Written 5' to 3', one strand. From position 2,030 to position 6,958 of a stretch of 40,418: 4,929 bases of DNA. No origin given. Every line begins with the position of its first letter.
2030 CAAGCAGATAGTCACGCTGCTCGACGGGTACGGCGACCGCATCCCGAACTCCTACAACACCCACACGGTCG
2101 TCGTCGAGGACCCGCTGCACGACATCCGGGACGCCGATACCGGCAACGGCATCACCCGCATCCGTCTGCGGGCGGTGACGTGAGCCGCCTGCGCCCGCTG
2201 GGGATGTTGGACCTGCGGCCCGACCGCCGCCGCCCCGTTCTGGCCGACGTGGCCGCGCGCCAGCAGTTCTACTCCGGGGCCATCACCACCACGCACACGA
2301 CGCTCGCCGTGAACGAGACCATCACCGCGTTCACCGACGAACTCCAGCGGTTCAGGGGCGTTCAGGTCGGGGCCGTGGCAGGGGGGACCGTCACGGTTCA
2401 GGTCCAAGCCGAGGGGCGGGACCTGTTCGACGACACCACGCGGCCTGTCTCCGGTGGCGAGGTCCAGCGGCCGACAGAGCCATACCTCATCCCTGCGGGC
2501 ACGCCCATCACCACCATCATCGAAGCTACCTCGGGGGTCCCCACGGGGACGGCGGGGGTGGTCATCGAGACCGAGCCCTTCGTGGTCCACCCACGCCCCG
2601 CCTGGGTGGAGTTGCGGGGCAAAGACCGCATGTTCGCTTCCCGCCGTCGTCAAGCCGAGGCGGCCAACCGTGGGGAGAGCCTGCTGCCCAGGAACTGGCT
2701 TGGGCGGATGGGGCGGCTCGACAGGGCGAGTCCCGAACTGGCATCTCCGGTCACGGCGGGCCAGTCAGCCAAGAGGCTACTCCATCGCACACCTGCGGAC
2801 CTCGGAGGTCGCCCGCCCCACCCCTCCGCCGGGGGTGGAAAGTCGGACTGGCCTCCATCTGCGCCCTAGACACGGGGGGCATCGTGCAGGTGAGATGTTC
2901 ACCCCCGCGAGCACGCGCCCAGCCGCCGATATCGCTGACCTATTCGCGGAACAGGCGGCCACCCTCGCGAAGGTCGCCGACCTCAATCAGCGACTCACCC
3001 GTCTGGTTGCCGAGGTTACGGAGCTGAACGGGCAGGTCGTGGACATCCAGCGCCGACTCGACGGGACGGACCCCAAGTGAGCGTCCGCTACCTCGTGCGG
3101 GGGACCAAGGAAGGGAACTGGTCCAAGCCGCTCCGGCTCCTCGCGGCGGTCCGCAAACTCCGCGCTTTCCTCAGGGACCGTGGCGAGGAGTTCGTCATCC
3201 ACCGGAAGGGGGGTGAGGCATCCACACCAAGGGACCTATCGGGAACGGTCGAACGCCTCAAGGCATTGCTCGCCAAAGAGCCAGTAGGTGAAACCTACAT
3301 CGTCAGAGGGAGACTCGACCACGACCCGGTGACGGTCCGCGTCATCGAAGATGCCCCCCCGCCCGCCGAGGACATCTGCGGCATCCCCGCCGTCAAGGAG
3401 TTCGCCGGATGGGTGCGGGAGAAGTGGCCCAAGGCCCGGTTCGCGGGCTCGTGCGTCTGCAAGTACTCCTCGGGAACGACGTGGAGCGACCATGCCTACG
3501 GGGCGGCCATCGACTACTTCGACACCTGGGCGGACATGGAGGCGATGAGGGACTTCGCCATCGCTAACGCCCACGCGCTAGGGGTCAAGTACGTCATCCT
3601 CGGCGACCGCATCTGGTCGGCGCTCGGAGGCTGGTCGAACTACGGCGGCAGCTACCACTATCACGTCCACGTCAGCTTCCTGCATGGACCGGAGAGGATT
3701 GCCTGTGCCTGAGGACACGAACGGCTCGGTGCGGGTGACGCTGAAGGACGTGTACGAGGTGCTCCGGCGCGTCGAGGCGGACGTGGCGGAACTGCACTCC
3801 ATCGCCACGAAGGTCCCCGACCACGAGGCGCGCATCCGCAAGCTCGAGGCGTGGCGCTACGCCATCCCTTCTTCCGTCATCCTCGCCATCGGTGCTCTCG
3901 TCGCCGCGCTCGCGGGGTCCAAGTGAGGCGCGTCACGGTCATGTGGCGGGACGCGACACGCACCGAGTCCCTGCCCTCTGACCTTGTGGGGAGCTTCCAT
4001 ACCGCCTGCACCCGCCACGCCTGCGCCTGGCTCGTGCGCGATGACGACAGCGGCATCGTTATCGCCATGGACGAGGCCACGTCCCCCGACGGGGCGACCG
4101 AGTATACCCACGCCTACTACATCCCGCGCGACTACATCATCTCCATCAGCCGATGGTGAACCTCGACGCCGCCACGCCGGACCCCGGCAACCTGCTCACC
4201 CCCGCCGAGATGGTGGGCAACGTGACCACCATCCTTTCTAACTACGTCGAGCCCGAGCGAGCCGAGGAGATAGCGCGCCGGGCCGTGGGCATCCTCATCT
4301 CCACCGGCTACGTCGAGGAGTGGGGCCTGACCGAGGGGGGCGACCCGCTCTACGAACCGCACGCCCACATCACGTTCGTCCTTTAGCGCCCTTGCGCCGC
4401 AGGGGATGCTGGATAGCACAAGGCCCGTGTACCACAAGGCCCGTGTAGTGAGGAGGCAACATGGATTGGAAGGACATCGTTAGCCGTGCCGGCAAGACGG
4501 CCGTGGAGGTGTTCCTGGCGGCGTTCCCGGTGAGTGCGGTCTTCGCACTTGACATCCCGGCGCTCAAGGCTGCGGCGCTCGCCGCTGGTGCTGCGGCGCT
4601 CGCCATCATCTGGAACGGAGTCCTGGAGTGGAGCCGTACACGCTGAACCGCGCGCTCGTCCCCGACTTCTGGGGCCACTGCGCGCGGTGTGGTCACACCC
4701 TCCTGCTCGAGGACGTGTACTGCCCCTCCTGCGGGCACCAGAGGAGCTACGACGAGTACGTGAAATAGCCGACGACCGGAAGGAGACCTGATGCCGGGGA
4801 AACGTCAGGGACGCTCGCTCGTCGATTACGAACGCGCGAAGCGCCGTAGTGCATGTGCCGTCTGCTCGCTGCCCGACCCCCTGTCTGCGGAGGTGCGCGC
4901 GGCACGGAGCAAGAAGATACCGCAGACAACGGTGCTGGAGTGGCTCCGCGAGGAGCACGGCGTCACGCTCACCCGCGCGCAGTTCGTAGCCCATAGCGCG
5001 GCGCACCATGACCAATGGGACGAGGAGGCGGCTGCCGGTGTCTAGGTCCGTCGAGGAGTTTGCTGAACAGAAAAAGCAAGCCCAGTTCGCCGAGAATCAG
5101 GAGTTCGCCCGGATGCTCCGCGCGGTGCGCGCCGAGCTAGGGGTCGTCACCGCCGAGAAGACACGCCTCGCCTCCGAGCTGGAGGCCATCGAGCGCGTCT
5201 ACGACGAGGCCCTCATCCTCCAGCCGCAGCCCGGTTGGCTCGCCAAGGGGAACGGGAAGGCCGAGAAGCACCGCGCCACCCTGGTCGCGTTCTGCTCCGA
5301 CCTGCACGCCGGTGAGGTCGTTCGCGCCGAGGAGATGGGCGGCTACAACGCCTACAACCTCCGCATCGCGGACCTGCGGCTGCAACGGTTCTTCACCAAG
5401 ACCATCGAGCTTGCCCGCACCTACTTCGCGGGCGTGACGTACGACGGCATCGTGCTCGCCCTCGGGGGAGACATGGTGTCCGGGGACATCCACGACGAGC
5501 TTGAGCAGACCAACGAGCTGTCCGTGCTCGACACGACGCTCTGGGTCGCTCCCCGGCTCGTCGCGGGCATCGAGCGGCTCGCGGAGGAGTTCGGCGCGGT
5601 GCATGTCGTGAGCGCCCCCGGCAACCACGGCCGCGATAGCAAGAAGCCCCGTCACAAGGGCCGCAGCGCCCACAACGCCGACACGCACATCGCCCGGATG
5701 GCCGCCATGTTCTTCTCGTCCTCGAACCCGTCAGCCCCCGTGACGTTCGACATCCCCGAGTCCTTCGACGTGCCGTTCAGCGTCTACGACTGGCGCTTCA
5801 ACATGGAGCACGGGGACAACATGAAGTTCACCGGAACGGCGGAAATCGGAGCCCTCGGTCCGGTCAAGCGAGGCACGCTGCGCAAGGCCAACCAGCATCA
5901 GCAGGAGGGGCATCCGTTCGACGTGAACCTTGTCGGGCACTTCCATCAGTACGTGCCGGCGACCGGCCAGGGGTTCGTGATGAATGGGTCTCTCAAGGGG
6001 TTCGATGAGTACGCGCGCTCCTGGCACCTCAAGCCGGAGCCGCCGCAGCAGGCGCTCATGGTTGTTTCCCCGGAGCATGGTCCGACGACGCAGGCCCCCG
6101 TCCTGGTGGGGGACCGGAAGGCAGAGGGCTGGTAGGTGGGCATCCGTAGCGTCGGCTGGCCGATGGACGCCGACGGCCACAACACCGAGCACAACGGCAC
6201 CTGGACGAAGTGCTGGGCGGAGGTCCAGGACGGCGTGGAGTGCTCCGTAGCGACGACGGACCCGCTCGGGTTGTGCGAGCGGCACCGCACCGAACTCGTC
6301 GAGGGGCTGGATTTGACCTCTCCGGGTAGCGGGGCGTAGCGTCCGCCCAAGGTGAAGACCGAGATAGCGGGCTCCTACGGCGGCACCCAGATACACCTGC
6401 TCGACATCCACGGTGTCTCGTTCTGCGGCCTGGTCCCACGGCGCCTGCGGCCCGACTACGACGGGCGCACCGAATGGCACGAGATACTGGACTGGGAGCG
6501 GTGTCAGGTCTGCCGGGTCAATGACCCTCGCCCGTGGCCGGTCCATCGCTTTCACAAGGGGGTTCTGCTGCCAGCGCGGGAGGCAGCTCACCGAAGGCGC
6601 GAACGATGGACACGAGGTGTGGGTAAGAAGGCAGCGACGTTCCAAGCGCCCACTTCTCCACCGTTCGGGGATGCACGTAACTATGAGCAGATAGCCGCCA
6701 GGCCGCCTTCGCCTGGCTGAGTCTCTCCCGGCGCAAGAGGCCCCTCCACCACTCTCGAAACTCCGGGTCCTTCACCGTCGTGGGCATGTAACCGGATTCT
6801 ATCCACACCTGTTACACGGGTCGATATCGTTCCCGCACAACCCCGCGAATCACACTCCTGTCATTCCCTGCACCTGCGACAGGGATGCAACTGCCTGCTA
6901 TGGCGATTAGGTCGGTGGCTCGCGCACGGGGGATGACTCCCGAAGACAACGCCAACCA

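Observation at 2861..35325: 15-nt motif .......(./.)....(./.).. sits at the boundary of every late-gene block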

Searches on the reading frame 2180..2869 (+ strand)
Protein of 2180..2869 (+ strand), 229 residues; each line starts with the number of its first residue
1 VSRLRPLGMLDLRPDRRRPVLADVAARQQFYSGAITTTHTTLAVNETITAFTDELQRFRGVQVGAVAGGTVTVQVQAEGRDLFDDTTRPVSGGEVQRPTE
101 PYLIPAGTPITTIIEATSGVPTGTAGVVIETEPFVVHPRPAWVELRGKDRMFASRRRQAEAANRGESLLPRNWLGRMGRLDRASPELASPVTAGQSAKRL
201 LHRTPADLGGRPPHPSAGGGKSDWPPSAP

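Call 16: search_protein_families(library=pfam, proteins=[window:2180-2869:+], max_evalue=0.01)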
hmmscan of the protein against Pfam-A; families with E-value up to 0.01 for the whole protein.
window:2180-2869:+ (229 aa): 0 families

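Call 17: search_protein_families(library=phrogs, proteins=[window:2180-2869:+], max_evalue=0.01)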
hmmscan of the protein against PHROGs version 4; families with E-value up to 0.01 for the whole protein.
window:2180-2869:+ (229 aa): 0 families

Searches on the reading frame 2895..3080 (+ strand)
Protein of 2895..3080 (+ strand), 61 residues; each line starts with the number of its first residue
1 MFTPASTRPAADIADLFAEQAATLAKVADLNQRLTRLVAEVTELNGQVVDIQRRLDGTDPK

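Call 55: search_protein_families(library=pfam, proteins=[window:2895-3080:+], max_evalue=0.1)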
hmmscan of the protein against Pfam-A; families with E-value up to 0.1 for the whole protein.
window:2895-3080:+ (61 aa): 5 families
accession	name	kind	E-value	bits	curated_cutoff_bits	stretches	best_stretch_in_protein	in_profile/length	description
PF09738.14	LRRFIP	-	0.021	14.6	28.2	1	11-58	200-249/300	LRRFIP family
PF16331.10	TolA_bind_tri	-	0.023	15.2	30.1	1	25-56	18-49/76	TolA binding protein trimerisation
PF02090.21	SPAM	-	0.027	14.8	35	1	12-55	62-105/142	Salmonella surface presentation of antigen gene type M protein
PF05531.17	NPV_P10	-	0.033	15.1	29.8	1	22-56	32-66/75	Nucleopolyhedrovirus P10 protein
PF12329.13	TMF_DNA_bd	-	0.054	13.9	35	1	12-56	13-57/74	TATA element modulatory factor 1 DNA binding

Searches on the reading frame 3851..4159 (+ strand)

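Call 46: search_protein_families(library=pfam, proteins=[window:3851-4159:+], max_evalue=0.5)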
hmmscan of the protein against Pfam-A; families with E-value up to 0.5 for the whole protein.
window:3851-4159:+ (102 aa): 1 family
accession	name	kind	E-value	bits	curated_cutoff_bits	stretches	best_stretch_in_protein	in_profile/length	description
PF19814.4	DUF6297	-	0.042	13.1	29.8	1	9-62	212-265/375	Family of unknown function (DUF6297)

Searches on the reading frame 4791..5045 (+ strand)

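Call 46: search_protein_families(library=pfam, proteins=[window:4791-5045:+], max_evalue=0.5)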
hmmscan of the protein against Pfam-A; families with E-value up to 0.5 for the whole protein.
window:4791-5045:+ (84 aa): 1 family
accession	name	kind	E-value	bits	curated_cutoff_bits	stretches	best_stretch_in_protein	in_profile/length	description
PF17235.7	STD1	-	0.13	12.4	25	1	8-53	80-114/208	STD1/MTH1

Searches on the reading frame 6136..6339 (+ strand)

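Call 46: search_protein_families(library=pfam, proteins=[window:6136-6339:+], max_evalue=0.5)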
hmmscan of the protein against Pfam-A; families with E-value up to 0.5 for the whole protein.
window:6136-6339:+ (67 aa): 1 family
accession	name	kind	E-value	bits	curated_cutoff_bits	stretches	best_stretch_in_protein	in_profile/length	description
PF08277.18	PAN_3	-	0.048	13.9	21.1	1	7-52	6-50/71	PAN-like domain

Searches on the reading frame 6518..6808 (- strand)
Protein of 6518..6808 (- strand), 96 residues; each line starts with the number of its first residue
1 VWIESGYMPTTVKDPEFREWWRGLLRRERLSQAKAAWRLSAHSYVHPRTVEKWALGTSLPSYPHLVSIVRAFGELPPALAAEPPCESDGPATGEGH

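Call 28: search_protein_families(library=pfam, proteins=[window:6518-6808:-], max_evalue=0.01)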
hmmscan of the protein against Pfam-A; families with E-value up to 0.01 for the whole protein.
window:6518-6808:- (96 aa): 0 families

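Call 29: search_protein_families(library=phrogs, proteins=[window:6518-6808:-], max_evalue=0.01)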
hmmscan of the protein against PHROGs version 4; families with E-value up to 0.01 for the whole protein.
window:6518-6808:- (96 aa): 1 family
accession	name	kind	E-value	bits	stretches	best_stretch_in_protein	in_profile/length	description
phrog_23106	-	unknown function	0.0047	18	1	14-69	10-65/102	-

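Call 55: search_protein_families(library=pfam, proteins=[window:6518-6787:-], max_evalue=0.1)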
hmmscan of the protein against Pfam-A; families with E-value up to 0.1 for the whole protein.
window:6518-6787:- (89 aa): 1 family
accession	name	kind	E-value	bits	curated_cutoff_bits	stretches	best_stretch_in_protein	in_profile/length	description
PF01381.28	HTH_3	-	0.068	13.7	23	1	32-69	19-51/55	Helix-turn-helix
